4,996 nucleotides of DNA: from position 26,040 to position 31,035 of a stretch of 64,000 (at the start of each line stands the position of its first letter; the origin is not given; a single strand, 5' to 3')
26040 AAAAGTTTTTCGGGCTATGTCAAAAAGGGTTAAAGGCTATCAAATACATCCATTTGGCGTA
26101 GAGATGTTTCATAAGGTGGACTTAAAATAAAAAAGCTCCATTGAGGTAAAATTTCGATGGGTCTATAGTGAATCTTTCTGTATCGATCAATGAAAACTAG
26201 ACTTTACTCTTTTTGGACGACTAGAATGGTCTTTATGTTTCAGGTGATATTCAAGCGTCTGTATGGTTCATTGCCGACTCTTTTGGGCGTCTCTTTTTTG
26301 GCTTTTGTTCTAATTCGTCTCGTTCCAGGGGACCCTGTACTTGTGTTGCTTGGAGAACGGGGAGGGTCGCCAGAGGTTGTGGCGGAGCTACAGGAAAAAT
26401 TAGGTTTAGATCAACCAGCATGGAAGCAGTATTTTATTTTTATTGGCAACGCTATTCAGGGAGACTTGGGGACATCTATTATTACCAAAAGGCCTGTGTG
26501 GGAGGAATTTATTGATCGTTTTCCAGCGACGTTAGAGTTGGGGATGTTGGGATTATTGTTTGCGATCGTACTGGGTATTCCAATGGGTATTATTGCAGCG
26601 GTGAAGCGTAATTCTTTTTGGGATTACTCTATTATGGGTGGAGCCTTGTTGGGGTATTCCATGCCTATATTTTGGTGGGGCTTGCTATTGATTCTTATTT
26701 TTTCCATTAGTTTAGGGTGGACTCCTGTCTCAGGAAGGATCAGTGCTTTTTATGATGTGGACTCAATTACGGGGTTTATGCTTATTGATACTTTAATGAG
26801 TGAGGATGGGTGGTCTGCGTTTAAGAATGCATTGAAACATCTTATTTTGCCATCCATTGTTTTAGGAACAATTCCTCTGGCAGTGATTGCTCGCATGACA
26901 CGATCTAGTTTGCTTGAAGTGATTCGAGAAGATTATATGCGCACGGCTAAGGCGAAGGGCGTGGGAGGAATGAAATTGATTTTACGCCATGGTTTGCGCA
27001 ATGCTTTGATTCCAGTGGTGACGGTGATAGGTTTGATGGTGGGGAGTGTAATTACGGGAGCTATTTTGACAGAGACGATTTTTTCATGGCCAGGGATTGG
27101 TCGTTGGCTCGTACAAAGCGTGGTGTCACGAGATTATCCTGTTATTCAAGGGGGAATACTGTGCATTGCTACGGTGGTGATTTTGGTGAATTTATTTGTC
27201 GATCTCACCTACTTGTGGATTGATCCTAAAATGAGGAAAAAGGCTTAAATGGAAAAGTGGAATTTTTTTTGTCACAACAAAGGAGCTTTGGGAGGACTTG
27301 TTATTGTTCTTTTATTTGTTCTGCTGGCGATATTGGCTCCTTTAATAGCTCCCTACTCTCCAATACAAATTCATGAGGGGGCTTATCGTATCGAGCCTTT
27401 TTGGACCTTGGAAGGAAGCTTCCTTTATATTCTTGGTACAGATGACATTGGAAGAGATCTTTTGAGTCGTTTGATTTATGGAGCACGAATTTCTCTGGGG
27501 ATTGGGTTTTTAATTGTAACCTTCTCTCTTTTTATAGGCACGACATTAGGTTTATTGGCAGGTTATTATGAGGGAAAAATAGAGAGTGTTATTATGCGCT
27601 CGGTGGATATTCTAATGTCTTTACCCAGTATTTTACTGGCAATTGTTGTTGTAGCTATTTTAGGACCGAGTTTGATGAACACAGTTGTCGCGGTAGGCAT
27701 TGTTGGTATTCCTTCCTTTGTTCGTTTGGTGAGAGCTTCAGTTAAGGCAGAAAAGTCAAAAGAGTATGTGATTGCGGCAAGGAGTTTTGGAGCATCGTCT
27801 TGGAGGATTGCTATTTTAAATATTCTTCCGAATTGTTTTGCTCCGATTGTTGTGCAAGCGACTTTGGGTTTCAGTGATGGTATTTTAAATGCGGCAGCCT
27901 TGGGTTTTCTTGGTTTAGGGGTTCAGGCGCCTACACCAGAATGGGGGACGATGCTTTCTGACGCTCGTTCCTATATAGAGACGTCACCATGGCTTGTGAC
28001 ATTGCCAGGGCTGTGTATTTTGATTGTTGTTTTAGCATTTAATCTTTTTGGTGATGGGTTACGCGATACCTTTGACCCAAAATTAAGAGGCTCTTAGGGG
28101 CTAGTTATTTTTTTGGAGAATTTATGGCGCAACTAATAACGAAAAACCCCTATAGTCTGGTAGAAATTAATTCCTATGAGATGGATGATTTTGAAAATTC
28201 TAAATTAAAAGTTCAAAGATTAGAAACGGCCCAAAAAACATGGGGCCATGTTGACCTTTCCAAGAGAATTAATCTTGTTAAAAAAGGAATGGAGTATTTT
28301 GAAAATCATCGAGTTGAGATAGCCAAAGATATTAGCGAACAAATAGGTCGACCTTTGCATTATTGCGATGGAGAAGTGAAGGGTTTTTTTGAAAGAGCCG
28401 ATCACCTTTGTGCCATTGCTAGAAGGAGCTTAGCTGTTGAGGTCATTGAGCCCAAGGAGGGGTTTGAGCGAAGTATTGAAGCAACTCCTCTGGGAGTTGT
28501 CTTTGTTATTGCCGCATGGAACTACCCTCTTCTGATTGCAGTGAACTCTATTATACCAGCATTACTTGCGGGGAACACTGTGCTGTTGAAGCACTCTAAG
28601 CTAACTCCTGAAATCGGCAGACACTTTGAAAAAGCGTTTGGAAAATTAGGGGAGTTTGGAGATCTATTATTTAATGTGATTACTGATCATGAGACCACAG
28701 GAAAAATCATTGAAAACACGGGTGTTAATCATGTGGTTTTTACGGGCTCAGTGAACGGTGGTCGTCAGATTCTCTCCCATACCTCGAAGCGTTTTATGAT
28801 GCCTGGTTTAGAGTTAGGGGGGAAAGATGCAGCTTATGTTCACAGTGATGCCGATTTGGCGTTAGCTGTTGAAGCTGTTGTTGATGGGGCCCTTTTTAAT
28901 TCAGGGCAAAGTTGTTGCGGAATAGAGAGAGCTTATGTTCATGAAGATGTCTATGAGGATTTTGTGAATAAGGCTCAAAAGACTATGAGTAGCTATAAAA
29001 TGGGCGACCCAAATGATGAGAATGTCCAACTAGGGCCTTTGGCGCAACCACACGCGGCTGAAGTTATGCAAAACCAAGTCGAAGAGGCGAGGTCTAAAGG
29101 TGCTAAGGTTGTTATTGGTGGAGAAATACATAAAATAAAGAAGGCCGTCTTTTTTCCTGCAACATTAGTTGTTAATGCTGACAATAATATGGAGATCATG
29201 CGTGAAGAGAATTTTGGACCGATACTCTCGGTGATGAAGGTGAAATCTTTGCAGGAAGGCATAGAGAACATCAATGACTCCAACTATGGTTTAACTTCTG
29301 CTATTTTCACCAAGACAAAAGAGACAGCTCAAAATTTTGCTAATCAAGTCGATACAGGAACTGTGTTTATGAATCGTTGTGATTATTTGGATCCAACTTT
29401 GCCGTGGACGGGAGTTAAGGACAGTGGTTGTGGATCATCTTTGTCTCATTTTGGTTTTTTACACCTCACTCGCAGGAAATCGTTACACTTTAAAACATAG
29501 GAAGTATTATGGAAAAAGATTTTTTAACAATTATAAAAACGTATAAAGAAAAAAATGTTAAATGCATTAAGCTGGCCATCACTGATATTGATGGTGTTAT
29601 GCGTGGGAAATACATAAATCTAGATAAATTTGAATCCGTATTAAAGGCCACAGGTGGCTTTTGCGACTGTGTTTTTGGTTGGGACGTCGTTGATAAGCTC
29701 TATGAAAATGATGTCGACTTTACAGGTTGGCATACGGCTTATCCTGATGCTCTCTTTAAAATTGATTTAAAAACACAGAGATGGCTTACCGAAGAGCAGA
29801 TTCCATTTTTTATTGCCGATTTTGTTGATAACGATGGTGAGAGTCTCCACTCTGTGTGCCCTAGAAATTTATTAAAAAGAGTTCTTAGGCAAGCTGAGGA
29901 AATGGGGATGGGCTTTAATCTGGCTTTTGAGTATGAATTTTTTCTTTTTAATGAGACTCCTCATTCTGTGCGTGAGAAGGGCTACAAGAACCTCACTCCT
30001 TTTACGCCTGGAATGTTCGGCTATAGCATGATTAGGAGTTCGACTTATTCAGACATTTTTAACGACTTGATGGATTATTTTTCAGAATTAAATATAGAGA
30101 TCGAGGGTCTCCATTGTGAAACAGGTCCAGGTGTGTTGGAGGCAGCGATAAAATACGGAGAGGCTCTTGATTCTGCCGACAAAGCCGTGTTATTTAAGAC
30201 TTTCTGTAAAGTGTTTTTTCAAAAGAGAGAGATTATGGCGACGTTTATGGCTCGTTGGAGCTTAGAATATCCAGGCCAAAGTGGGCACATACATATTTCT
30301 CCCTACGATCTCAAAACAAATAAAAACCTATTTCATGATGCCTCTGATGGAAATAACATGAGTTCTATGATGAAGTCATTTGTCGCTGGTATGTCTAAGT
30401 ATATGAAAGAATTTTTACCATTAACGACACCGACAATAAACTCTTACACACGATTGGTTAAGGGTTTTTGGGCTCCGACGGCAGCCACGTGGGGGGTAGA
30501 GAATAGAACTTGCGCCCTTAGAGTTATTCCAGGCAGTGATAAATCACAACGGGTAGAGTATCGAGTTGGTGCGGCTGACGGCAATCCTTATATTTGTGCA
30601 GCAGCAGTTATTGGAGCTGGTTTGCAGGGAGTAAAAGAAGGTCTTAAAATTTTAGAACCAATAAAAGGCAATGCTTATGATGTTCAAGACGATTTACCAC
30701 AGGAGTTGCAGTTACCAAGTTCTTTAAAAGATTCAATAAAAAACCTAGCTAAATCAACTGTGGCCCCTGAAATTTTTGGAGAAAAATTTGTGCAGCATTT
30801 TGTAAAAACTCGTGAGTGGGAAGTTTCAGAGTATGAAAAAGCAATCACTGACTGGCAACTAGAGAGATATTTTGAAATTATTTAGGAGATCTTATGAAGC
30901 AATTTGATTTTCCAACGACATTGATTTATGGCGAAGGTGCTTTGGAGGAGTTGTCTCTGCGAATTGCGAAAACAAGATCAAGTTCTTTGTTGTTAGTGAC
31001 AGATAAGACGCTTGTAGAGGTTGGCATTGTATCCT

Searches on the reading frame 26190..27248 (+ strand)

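Call 67: search_protein_families(library=pfam, proteins=[window:26190-27248:+], max_evalue=0.00001)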
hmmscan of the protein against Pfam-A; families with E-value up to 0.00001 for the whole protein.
window:26190-27248:+ (352 aa): 2 families
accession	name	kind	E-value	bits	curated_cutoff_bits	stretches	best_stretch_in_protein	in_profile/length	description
PF00528.27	BPD_transp_1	-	1e-41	143.1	26.4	1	129-350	1-184/184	Binding-protein-dependent transport system inner membrane component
PF19300.4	BPD_transp_1_N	-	5e-14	52.9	23.8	1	16-117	1-113/114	Binding-prot-dependent transport system membrane comp, N-term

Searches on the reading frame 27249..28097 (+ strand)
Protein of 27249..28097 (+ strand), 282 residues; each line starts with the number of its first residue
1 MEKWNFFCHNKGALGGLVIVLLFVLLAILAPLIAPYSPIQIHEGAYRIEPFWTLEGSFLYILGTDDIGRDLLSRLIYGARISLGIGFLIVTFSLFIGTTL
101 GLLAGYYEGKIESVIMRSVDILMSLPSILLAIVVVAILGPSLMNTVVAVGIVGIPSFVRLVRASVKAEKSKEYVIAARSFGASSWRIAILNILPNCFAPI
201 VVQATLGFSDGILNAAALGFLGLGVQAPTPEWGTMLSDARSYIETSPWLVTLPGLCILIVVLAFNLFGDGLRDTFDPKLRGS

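Call 70: search_protein_families(library=pfam, proteins=[window:27249-28097:+], max_evalue=0.00001)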
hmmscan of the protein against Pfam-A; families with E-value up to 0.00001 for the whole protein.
window:27249-28097:+ (282 aa): 2 families
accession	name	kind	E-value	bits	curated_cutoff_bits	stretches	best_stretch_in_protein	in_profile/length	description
PF00528.27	BPD_transp_1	-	4.2e-31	108.6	26.4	1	97-280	1-183/184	Binding-protein-dependent transport system inner membrane component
PF12911.12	OppC_N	-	1.5e-14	54.1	23.9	1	4-42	7-45/53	N-terminal TM domain of oligopeptide transport permease C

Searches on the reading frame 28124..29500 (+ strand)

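Call 70: search_protein_families(library=pfam, proteins=[window:28124-29500:+], max_evalue=0.00001)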
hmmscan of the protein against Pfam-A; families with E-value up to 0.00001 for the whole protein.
window:28124-29500:+ (458 aa): 1 family
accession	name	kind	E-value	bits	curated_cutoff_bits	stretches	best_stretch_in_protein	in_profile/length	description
PF00171.27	Aldedh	-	3.2e-116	389.1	23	1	7-453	12-460/461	Aldehyde dehydrogenase family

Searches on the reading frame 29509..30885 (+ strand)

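Call 70: search_protein_families(library=pfam, proteins=[window:29509-30885:+], max_evalue=0.00001)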
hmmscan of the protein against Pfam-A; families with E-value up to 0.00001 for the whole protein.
window:29509-30885:+ (458 aa): 1 family
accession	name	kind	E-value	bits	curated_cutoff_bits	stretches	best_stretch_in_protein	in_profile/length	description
PF00120.29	Gln-synt_C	-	5.3e-96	322.1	24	1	116-454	2-344/344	Glutamine synthetase, catalytic domain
